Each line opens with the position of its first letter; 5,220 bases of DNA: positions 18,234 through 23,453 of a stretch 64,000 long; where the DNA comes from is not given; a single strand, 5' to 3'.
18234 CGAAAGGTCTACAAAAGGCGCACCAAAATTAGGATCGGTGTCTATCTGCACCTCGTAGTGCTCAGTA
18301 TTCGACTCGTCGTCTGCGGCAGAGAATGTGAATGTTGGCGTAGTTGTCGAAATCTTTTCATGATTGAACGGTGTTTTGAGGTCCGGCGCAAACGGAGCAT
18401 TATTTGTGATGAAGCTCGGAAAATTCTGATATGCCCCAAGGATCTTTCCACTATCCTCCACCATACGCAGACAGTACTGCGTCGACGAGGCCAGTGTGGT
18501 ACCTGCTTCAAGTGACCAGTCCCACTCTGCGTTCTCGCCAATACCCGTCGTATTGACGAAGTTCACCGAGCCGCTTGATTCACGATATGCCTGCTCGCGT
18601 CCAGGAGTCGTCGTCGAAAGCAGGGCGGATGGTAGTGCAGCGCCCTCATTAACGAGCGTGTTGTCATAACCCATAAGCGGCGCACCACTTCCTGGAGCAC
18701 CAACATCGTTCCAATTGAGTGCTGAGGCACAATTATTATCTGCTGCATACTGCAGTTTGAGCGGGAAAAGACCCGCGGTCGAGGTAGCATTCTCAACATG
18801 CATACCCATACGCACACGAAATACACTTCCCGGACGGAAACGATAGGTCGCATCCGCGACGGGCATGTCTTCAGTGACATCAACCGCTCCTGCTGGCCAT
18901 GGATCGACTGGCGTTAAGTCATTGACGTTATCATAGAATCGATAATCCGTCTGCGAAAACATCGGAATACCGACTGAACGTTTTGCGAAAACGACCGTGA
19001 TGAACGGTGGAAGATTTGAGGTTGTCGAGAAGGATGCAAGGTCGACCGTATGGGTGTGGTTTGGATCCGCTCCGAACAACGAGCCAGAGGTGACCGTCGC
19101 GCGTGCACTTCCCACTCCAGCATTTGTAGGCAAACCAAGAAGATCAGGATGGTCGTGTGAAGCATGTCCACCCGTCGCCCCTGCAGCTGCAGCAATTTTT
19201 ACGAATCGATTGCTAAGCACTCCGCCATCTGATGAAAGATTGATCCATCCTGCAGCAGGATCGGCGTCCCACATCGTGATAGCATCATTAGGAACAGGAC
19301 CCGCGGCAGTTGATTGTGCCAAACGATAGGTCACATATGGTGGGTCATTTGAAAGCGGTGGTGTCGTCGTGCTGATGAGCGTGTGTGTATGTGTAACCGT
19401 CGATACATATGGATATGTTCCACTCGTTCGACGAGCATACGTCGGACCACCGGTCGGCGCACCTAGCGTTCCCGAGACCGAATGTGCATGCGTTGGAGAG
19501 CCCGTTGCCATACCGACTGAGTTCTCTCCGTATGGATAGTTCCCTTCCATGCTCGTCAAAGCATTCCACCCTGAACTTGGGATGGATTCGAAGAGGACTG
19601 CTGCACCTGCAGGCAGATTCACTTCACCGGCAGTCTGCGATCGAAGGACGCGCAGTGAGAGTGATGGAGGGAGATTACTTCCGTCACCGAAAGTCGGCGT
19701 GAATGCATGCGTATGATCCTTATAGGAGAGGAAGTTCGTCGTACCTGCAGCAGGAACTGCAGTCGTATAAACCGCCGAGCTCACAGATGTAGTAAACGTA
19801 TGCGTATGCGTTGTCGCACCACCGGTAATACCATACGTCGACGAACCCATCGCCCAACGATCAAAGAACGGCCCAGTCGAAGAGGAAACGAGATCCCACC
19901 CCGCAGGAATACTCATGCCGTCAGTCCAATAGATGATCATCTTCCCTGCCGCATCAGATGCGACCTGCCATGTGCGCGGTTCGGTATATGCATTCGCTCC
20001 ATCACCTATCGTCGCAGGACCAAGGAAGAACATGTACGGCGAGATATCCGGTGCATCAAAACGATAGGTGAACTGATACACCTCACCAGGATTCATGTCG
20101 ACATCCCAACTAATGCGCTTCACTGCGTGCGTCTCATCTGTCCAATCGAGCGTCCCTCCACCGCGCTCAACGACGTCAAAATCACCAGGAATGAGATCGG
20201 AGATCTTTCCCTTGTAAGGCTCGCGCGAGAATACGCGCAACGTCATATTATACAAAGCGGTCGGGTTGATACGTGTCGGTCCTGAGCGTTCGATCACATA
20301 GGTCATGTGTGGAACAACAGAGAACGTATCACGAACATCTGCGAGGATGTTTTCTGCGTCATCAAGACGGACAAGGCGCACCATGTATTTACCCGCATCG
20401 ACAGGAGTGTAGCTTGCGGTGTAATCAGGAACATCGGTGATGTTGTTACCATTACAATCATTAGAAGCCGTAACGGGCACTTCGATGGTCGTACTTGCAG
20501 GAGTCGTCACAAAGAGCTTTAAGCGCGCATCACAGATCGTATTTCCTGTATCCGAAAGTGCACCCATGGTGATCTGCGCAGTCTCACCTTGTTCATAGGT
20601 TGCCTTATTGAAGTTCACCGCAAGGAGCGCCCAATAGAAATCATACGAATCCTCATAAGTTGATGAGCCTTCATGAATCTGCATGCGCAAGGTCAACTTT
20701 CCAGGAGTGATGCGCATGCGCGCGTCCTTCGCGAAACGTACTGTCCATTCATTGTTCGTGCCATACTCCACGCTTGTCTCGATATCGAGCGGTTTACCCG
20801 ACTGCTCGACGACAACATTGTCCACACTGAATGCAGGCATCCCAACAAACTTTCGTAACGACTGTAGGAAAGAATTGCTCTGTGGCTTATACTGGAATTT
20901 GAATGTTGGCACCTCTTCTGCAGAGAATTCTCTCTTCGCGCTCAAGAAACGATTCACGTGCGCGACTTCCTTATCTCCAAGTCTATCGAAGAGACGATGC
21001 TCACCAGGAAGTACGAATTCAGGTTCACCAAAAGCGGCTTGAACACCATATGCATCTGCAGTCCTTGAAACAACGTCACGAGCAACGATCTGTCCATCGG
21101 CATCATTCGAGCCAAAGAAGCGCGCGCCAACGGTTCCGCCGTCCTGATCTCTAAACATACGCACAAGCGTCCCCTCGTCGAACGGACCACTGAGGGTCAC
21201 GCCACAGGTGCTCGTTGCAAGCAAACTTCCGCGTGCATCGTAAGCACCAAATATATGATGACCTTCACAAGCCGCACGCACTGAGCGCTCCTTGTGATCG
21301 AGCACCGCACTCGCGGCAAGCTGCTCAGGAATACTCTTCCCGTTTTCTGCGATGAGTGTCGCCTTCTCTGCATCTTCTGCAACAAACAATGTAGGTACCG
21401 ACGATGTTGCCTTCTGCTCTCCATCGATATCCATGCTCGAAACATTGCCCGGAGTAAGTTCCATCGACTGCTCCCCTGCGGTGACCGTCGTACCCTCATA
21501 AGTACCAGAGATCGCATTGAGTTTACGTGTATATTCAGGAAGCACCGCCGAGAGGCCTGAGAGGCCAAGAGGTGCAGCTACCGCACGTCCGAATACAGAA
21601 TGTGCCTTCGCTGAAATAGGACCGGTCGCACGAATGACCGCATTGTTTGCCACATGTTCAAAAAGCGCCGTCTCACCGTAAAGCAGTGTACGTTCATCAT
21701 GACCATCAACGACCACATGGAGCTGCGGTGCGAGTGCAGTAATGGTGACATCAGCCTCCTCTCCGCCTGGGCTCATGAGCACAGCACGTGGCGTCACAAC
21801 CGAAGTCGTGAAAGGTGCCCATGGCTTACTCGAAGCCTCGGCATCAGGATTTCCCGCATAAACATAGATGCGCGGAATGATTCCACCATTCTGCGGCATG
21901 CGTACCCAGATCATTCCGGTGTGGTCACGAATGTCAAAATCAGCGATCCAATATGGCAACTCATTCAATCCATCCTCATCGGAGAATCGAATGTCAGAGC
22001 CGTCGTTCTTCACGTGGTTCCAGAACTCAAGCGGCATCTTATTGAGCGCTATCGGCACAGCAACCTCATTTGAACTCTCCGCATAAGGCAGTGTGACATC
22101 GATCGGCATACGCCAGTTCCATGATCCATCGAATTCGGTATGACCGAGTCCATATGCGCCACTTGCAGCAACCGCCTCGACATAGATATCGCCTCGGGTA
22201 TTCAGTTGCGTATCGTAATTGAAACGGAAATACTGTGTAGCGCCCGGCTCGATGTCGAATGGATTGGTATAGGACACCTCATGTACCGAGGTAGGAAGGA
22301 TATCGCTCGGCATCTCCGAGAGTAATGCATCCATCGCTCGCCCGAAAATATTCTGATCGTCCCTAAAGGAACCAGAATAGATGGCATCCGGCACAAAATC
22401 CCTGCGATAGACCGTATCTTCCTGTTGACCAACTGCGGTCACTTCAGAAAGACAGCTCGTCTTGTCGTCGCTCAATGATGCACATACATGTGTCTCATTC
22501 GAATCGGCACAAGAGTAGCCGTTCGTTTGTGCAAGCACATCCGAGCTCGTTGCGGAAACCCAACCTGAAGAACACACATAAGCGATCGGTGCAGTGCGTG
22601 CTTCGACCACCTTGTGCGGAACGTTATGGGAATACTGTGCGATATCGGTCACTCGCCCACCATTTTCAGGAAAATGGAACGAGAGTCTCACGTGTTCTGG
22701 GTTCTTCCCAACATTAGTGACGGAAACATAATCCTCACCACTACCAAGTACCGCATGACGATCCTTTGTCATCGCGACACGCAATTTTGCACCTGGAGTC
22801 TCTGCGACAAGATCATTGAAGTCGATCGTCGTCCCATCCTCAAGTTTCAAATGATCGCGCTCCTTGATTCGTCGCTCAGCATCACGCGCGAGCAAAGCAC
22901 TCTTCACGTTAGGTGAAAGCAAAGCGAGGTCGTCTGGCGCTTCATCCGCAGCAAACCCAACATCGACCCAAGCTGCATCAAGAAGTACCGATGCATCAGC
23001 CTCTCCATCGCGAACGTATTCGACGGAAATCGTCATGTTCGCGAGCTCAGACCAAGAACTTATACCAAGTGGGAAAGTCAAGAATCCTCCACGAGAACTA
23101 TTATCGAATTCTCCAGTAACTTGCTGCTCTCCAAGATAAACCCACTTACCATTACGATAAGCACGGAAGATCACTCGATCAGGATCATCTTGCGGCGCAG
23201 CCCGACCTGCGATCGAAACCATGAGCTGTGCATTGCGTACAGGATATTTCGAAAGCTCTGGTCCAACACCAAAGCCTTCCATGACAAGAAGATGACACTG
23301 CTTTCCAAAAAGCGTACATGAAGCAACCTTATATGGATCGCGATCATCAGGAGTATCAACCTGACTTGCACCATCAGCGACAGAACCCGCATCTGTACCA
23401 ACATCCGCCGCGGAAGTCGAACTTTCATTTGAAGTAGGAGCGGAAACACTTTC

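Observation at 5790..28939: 18.9 kb single gene for a 6,297-aa surface protein, in a co-oriented cluster with dockerin, Hsp20 and cohesin-like genes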

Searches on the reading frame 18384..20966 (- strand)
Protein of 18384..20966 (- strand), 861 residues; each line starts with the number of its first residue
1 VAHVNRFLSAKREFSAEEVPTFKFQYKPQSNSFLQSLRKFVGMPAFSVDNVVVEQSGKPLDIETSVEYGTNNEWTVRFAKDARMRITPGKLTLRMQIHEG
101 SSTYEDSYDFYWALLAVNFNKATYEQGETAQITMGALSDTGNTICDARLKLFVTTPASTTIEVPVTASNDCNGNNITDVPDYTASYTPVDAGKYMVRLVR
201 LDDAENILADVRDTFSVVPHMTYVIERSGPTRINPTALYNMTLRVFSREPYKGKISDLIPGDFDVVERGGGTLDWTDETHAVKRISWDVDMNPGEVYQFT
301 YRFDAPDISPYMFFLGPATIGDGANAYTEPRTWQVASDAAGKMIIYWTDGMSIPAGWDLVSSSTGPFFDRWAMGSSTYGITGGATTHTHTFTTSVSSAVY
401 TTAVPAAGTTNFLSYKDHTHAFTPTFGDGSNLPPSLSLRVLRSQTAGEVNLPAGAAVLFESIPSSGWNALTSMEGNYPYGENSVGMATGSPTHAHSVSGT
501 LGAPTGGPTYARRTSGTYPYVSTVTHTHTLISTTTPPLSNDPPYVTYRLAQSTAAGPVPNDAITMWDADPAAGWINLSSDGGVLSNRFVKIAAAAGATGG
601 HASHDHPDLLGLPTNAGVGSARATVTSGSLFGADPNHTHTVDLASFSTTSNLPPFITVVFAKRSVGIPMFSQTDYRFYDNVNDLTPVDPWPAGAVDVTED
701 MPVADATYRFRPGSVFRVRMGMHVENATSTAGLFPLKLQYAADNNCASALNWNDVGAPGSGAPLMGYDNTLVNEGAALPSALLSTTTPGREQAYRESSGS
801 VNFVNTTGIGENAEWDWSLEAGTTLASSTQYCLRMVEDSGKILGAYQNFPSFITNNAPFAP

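Call 86: search_protein_families(library=phrogs, proteins=[window:18384-20966:-], max_evalue=0.1)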
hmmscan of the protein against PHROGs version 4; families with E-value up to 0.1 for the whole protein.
window:18384-20966:- (861 aa): 0 families

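Call 87: search_solved_structures(query=window:18384-20966:-, max_evalue=10)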
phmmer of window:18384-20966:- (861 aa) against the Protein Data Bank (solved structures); distinct sequences matched with E-value up to 10: 0.

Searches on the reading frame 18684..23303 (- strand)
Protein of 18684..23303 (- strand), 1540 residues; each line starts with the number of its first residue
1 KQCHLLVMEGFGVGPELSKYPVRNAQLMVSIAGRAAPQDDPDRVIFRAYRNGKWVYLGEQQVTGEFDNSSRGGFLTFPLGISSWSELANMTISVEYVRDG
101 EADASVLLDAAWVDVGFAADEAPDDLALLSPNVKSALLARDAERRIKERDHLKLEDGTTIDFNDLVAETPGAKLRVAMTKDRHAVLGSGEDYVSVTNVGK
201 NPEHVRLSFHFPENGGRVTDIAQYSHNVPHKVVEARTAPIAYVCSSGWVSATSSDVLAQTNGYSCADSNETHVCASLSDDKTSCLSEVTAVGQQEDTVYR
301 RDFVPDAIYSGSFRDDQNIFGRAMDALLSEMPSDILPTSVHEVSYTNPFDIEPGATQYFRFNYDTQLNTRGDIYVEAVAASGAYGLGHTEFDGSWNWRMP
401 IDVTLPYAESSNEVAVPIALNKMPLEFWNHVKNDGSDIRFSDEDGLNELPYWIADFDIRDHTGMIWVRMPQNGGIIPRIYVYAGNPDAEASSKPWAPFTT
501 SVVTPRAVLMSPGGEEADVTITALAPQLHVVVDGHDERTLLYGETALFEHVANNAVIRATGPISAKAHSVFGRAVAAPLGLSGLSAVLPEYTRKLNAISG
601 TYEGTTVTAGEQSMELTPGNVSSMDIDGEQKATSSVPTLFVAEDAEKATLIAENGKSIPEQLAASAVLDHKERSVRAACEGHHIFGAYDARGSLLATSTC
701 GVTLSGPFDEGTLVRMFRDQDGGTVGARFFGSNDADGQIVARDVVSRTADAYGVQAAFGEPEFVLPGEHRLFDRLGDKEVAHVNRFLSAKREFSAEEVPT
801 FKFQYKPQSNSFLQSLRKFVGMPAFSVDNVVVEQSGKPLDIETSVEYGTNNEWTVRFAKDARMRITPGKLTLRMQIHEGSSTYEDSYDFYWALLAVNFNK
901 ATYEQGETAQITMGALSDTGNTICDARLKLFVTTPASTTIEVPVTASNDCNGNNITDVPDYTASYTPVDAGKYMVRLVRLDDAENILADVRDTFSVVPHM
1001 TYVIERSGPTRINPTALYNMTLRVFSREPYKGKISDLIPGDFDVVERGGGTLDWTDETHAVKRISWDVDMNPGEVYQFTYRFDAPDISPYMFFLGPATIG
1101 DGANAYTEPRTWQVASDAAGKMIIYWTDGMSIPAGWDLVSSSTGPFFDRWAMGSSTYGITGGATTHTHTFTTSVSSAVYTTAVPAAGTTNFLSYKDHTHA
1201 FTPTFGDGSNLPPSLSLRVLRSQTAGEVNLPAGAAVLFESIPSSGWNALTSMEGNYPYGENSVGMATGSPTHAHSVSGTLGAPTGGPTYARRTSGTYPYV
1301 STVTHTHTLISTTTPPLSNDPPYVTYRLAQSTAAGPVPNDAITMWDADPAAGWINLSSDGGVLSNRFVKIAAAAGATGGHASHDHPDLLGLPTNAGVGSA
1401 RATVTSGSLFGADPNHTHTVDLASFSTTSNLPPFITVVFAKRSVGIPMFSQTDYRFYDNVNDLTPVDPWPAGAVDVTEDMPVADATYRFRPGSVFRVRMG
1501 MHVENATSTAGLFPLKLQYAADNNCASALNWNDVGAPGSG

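Call 69: find_homologous_proteins(query=window:18684-23303:-, max_evalue=1e-10)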
Query window:18684-23303:- (1540 aa): 1 proteins with E <= 1e-10 among 8000 candidates.
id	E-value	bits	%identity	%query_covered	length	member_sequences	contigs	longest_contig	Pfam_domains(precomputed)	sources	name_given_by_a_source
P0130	1.4e-41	160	30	22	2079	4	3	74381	PF23376.2,PF00041.28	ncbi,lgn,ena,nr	ncbi:fibronectin type III domain-containing protein [Candidatus Parcubacteria bacterium]|nr:fibronec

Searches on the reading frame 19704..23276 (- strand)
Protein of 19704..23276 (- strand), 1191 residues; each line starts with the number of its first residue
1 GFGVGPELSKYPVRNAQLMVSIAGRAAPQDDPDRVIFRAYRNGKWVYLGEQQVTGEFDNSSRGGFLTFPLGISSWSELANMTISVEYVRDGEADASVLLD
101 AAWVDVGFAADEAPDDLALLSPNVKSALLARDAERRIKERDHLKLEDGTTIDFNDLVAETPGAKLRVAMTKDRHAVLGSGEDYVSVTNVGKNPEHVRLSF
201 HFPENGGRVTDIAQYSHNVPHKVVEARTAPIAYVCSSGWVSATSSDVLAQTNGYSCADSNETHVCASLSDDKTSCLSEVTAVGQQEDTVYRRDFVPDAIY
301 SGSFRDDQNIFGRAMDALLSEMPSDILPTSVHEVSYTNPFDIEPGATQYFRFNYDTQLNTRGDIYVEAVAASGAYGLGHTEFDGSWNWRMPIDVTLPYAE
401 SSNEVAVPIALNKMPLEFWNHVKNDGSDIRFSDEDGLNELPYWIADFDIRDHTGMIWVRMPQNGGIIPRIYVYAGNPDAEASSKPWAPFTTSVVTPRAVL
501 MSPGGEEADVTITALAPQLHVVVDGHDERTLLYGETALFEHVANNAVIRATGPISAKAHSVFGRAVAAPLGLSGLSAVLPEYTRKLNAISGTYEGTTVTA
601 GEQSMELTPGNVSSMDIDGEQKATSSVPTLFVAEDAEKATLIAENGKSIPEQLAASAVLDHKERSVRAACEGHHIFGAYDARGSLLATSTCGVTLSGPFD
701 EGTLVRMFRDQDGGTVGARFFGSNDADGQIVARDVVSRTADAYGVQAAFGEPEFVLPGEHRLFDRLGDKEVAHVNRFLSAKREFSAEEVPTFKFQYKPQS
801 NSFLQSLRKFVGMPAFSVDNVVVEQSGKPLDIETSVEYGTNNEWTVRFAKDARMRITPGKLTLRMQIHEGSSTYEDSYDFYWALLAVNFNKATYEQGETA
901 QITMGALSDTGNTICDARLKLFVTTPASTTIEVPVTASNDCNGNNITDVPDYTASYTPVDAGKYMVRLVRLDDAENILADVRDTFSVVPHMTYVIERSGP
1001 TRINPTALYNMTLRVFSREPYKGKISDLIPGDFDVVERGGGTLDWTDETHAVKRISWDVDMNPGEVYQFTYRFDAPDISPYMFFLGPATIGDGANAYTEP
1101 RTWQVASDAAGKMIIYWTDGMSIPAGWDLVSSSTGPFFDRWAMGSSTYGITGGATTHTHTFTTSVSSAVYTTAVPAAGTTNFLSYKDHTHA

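Call 85: search_protein_representatives(protein=window:19704-23276:-)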
Query: 1191 residues. Proteins with E-value up to 0.001 (for the whole library): 3250; up to 1e-10: 1758; up to 1e-30: 751. The best 150 are listed.
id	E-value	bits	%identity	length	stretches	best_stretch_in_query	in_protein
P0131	0.0e+00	1561.0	52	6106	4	1-1191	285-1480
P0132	1.3e-295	1000.0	48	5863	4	1-481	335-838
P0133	3.1e-218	743.7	39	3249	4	698-1183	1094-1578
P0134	1.0e-211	722.1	37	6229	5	747-1180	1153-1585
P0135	4.4e-174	597.5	41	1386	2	1-587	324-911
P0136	1.2e-170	586.1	34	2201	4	761-1174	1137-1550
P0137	2.6e-144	498.9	33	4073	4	773-1186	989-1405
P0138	2.9e-128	445.7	37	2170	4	761-1169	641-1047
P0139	1.1e-127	443.8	30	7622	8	736-1110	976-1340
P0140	5.5e-127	441.5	33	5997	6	769-1164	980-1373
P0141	1.4e-119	417.0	35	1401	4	773-1190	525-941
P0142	9.4e-115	401.0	42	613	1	1-464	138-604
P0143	1.8e-113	396.7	36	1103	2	774-1149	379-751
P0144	4.3e-112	392.2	32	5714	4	747-1188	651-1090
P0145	3.7e-110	385.8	44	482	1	53-525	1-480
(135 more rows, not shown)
